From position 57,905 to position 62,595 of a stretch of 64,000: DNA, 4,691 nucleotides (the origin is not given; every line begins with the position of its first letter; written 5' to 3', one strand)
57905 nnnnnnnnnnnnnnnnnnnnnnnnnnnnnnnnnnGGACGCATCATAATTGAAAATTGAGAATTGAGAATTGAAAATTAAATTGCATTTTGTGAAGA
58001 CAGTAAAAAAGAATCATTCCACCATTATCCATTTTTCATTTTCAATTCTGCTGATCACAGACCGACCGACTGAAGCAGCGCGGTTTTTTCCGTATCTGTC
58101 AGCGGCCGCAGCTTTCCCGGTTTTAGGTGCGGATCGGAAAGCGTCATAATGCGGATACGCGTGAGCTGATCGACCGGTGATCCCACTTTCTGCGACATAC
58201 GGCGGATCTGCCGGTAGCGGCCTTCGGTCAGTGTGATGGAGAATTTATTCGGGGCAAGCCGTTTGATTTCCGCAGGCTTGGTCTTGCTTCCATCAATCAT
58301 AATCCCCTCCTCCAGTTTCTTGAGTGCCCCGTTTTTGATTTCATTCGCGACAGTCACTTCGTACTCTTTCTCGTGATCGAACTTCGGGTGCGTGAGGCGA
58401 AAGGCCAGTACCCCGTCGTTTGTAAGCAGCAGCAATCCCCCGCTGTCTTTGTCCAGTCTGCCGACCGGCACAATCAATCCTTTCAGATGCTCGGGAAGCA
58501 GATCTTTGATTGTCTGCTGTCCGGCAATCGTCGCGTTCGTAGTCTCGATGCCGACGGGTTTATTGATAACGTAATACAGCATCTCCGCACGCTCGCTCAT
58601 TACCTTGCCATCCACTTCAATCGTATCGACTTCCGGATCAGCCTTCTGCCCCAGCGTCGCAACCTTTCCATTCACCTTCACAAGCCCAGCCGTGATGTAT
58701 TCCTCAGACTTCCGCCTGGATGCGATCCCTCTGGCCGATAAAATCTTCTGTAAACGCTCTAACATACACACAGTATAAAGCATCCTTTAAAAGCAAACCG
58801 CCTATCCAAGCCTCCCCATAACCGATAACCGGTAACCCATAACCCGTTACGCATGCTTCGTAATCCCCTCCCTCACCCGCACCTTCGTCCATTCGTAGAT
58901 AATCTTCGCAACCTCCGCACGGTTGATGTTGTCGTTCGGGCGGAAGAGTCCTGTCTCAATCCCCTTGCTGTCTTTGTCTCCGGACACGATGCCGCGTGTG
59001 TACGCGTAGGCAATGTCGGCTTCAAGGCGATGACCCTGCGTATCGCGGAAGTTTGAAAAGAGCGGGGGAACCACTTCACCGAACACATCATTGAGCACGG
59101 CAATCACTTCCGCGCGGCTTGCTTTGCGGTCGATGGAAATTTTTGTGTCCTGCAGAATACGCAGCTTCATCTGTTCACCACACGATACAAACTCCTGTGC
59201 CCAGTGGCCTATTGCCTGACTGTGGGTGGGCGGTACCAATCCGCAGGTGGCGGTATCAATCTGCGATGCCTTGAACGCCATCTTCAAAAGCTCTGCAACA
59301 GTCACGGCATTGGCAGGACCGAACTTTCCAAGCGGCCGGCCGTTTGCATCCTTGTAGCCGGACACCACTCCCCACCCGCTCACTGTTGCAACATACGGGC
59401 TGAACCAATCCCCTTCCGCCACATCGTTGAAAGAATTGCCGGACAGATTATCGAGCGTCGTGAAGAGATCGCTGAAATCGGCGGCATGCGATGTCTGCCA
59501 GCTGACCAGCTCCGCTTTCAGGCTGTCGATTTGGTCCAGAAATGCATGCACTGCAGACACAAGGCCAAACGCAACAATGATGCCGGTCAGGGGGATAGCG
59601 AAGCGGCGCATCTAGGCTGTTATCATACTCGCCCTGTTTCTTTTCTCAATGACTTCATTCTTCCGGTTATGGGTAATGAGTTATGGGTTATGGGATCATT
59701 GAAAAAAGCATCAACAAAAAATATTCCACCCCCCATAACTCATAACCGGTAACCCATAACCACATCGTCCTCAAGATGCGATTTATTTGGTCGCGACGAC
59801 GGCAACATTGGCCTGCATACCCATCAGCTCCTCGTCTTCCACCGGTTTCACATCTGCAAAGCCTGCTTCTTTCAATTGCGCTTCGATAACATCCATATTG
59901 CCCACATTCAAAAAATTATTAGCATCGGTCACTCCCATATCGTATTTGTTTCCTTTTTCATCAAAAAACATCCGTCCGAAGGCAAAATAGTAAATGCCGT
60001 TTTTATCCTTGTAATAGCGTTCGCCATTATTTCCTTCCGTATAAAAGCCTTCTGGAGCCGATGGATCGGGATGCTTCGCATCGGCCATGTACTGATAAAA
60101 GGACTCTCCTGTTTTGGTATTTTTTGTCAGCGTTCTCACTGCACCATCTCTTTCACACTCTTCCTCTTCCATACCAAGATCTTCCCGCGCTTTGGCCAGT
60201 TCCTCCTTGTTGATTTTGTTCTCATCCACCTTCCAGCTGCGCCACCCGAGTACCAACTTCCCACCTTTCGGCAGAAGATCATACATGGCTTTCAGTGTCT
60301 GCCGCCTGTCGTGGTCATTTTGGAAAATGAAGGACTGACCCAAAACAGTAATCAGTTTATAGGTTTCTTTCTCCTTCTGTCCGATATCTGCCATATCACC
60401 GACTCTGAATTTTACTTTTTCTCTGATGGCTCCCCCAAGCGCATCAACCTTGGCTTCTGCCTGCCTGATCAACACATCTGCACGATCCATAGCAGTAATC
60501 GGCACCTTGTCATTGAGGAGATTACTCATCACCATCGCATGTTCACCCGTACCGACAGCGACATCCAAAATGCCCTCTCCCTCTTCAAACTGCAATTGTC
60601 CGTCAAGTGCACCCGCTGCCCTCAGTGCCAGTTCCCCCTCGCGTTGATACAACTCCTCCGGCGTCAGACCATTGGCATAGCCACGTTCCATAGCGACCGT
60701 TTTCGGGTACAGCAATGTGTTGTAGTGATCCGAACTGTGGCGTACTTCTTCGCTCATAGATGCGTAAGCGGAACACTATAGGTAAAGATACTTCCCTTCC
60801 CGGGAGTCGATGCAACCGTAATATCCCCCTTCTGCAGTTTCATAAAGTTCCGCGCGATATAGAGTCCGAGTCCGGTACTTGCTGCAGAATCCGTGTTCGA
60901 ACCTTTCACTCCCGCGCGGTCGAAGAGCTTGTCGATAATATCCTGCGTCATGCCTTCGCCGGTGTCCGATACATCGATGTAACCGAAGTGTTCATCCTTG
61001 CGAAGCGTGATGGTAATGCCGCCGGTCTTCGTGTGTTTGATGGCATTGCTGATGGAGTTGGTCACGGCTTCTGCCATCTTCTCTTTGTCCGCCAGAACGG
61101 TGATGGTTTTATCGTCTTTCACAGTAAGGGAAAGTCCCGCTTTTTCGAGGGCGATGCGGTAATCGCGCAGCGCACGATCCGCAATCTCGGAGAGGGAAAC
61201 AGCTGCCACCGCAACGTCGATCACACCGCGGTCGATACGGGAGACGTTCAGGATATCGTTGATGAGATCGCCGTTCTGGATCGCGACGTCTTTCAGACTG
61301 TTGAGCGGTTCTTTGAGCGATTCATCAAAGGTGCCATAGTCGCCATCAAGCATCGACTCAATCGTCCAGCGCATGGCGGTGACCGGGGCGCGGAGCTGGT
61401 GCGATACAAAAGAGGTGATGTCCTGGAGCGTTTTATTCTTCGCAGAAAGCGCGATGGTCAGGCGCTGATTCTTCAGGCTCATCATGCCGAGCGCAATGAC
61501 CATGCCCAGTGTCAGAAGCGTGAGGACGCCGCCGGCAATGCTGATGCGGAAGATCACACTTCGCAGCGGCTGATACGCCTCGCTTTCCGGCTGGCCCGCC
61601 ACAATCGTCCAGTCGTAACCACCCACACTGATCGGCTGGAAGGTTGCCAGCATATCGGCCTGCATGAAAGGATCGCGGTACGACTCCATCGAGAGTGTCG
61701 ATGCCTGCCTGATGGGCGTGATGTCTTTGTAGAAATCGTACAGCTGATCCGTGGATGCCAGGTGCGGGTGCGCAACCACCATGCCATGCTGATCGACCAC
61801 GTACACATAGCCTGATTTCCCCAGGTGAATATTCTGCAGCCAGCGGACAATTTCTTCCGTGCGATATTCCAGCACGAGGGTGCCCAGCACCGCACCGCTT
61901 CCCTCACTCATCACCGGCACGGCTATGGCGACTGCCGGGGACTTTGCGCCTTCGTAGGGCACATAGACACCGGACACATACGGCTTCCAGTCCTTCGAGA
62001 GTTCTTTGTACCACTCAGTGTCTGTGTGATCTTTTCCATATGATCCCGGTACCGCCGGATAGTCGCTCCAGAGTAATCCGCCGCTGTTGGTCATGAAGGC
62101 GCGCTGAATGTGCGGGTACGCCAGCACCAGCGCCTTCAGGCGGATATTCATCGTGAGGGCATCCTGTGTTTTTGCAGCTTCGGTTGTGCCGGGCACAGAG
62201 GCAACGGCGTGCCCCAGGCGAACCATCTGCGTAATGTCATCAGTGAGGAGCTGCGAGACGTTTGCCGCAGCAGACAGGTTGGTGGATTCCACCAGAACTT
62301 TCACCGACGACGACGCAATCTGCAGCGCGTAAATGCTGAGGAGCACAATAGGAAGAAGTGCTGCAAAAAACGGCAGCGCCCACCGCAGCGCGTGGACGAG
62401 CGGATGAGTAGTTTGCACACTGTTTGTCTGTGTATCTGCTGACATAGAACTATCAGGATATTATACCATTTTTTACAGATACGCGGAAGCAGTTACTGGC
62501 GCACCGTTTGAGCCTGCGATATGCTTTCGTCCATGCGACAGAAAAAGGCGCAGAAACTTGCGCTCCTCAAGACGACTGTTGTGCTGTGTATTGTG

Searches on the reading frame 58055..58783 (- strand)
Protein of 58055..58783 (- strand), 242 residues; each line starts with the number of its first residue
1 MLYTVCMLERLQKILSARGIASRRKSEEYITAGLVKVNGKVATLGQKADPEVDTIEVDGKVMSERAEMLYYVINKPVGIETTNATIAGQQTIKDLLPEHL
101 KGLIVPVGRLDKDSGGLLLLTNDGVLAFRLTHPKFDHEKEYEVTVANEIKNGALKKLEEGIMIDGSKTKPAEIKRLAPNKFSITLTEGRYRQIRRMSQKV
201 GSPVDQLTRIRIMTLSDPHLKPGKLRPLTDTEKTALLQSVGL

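Call 8: search_protein_families(library=pfam, proteins=[window:58055-58783:-], max_evalue=0.001)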
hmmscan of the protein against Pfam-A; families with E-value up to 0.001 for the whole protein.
window:58055-58783:- (242 aa): 2 families
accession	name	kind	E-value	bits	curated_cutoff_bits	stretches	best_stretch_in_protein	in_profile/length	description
PF00849.27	PseudoU_synth_2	-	1.7e-19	71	26.8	1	70-198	2-151/152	RNA pseudouridylate synthase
PF01479.30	S4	-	4.1e-11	42.9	22.8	1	9-50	1-44/48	S4 domain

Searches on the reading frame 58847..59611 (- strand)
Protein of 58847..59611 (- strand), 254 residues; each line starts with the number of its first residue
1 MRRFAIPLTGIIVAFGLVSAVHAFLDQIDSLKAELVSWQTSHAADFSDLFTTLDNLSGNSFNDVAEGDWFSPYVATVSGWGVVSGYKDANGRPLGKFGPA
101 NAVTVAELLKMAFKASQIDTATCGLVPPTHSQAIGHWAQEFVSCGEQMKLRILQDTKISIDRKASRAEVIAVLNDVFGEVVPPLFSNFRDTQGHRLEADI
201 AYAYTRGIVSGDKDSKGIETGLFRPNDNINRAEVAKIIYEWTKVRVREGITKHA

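Call 9: search_protein_families(library=pfam, proteins=[window:58847-59611:-], max_evalue=0.001)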
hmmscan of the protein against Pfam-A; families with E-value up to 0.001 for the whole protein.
window:58847-59611:- (254 aa): 1 family
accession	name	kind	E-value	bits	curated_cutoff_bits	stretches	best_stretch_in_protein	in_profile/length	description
PF00395.25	SLH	-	1.8e-14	53.9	20.8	2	188-235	2-44/44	S-layer homology domain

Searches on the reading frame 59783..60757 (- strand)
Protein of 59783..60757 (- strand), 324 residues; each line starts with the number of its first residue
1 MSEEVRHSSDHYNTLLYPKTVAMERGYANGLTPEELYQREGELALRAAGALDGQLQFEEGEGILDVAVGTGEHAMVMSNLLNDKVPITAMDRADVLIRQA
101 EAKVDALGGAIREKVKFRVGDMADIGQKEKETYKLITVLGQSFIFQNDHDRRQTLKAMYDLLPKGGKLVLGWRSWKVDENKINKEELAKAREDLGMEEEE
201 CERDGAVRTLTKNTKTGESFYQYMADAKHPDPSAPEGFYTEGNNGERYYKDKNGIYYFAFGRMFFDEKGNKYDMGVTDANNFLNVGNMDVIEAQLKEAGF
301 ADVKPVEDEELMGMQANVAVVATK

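Call 9: search_protein_families(library=pfam, proteins=[window:59783-60757:-], max_evalue=0.001)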
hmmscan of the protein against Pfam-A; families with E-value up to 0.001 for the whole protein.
window:59783-60757:- (324 aa): 7 families
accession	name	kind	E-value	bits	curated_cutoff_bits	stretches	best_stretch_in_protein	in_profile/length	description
PF13649.12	Methyltransf_25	-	1.3e-11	45.5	27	1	63-166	1-97/97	Methyltransferase domain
PF01209.24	Ubie_methyltran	-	1.1e-09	38.5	20.1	1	58-169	46-150/233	ubiE/COQ5 methyltransferase family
PF13847.12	Methyltransf_31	-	4.2e-07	30.2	27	1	59-171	3-110/145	Methyltransferase domain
PF01135.25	PCMT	-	1.4e-06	28.7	20.3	1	55-138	69-148/210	Protein-L-isoaspartate(D-aspartate) O-methyltransferase (PCMT)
PF08241.18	Methyltransf_11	-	1.5e-05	26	21.2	1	64-170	1-95/95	Methyltransferase domain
PF01189.24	Methyltr_RsmB-F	-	1.9e-05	24.9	27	0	145-203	111-169/199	16S rRNA methyltransferase RsmB/F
PF08242.18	Methyltransf_12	-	0.00014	22.9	30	1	64-168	1-98/98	Methyltransferase domain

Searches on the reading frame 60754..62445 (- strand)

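Call 9: search_protein_families(library=pfam, proteins=[window:60754-62445:-], max_evalue=0.001)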
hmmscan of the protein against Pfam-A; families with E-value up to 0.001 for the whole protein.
window:60754-62445:- (563 aa): 6 families
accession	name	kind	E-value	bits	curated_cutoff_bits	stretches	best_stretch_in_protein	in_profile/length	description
PF02743.24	dCache_1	-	3.4e-24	86.2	45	1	53-283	8-239/240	Cache domain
PF02518.31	HATPase_c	-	2.7e-23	82.9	26.4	1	453-561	2-110/111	Histidine kinase-, DNA gyrase B-, and HSP90-like ATPase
PF17201.10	Cache_3-Cache_2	-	8.7e-09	35.5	27.7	1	182-296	170-295/299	Cache 3/Cache 2 fusion domain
PF00512.31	HisKA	-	5.9e-08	33.1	26.9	1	341-407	3-66/66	His Kinase A (phospho-acceptor) domain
PF13581.12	HATPase_c_2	-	5.5e-05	23.6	27.4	1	458-536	37-110/127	Histidine kinase-like ATPase domain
PF17203.10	sCache_3_2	-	0.00011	22.7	28.4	0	196-236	40-78/140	Single cache domain 3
